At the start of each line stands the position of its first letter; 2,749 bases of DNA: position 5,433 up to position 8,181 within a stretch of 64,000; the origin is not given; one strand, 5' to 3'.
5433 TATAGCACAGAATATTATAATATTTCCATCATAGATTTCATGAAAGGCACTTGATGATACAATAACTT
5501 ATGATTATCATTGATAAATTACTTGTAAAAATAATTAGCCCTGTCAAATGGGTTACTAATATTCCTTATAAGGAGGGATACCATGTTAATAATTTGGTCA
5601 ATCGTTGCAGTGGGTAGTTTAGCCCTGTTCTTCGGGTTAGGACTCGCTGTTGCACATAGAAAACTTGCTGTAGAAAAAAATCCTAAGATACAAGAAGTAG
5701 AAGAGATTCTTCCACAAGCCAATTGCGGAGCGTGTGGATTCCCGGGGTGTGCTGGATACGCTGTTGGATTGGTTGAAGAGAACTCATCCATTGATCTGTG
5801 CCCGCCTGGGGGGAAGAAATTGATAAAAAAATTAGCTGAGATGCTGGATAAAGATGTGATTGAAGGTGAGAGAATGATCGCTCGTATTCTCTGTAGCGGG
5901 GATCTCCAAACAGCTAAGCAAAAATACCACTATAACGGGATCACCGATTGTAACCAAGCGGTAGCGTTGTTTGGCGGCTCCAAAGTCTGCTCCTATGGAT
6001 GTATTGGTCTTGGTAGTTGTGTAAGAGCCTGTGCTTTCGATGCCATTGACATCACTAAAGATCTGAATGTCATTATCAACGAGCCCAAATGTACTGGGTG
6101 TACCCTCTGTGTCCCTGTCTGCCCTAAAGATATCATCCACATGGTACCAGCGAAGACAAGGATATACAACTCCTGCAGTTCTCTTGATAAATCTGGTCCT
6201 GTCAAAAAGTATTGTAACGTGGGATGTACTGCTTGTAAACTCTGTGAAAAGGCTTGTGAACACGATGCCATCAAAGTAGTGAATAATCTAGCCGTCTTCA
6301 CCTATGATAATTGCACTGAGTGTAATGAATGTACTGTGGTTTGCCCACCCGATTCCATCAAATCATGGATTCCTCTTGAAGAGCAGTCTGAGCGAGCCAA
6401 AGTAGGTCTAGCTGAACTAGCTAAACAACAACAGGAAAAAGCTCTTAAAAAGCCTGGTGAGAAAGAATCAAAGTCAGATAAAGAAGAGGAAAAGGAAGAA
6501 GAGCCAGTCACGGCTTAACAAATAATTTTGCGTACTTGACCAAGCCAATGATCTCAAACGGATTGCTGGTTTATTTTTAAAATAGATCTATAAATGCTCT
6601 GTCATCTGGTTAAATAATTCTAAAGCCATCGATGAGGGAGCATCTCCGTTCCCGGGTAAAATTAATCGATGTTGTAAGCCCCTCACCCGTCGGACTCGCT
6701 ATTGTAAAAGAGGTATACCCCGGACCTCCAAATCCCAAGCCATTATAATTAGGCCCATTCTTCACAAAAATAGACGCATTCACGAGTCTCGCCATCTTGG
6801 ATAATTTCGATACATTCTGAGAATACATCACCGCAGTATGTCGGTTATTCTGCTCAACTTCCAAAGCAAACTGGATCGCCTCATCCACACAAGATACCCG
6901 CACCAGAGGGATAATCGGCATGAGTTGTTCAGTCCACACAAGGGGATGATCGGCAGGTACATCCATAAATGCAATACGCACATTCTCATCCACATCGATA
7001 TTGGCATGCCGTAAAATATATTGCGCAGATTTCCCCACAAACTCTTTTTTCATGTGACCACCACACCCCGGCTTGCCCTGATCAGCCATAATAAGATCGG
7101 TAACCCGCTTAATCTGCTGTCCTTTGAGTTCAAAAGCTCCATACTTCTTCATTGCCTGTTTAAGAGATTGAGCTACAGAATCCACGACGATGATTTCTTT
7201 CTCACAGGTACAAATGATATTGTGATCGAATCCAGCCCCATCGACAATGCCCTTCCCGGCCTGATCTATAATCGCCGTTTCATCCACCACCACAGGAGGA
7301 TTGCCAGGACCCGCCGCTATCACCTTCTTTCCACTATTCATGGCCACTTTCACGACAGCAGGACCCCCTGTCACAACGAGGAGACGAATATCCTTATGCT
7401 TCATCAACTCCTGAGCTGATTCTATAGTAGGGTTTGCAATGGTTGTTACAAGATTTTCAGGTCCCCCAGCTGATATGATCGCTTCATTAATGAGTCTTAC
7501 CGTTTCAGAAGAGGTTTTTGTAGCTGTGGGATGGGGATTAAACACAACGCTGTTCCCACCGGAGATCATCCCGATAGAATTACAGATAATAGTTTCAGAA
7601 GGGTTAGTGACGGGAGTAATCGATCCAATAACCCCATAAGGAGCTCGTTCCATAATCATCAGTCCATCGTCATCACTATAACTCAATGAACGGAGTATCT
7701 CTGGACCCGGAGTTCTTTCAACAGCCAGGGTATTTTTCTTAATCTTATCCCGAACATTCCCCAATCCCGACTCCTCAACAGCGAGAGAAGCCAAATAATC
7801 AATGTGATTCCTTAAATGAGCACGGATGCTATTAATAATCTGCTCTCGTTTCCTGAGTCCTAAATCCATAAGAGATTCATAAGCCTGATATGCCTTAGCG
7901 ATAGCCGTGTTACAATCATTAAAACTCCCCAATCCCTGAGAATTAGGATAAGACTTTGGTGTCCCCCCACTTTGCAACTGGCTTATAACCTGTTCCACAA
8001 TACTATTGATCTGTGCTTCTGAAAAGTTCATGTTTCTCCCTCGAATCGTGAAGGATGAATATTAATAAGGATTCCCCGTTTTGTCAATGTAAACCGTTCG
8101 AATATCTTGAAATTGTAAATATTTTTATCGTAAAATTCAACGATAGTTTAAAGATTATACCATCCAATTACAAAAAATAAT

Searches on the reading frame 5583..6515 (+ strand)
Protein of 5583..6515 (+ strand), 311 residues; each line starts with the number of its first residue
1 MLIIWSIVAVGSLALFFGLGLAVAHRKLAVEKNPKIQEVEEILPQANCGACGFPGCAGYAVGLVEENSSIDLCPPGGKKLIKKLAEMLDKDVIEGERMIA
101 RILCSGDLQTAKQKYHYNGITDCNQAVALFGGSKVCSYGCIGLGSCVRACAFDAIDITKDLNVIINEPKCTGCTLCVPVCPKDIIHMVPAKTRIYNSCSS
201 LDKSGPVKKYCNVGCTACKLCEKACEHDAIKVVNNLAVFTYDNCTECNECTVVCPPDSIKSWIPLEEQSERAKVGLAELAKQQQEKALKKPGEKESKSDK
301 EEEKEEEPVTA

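Call 31: search_protein_families(library=pfam, proteins=[window:5583-6515:+], max_evalue=0.0001)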
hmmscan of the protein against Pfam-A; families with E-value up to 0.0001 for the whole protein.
window:5583-6515:+ (311 aa): 12 families
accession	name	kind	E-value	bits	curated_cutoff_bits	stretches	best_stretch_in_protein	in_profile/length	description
PF14697.11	Fer4_21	-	4.9e-13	49.4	35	1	139-187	7-59/59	4Fe-4S dicluster domain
PF00037.32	Fer4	-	2.4e-12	46.6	21.1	1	163-185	1-23/24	4Fe-4S binding domain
PF04060.18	FeS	-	2.7e-12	46.6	23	1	43-75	1-33/33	Putative Fe-S cluster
PF12838.12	Fer4_7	-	3.3e-12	47.1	27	1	140-184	2-52/52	4Fe-4S dicluster domain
PF13187.11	Fer4_9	-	2.8e-11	43.7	27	2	140-184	2-51/52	4Fe-4S dicluster domain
PF12837.12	Fer4_6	-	8.9e-08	32.2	25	0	238-257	3-22/24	4Fe-4S binding domain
PF13484.11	Fer4_16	-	1.1e-05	26.6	30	0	243-284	1-36/66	4Fe-4S double cluster binding domain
PF25160.1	LdpA_Fe-S-bd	-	1.4e-05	25.2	27.6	1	146-188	9-46/49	LdpA Fe-S cluster-binding domain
PF12797.12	Fer4_2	-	2.7e-05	24.3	24.5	0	163-181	3-21/22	4Fe-4S binding domain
PF13237.11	Fer4_10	-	4.8e-05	23.6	25.5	0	239-279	4-22/53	4Fe-4S dicluster domain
PF12800.12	Fer4_4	-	5e-05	23.7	24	0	242-255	2-15/17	4Fe-4S binding domain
PF13534.11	Fer4_17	-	9.7e-05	23.3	22.2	0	169-228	1-59/61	4Fe-4S dicluster domain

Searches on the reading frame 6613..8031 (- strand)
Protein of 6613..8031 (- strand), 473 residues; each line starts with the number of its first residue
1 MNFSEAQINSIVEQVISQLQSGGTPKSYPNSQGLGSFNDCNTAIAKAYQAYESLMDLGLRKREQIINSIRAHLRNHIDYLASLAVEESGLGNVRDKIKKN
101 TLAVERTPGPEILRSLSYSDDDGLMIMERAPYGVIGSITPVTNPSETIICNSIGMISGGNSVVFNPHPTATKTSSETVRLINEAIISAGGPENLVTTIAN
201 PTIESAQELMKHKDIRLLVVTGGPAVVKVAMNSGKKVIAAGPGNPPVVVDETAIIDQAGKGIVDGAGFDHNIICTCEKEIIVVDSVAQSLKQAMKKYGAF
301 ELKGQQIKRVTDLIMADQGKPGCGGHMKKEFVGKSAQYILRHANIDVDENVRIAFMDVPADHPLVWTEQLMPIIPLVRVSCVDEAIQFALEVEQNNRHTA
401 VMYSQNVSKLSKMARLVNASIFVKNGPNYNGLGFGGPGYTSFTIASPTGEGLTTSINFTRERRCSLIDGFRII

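Call 31: search_protein_families(library=pfam, proteins=[window:6613-8031:-], max_evalue=0.0001)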
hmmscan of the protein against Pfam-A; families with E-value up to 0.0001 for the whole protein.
window:6613-8031:- (473 aa): 1 family
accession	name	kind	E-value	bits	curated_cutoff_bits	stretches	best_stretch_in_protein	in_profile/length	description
PF00171.27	Aldedh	-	2.6e-34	119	23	1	38-436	29-437/461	Aldehyde dehydrogenase family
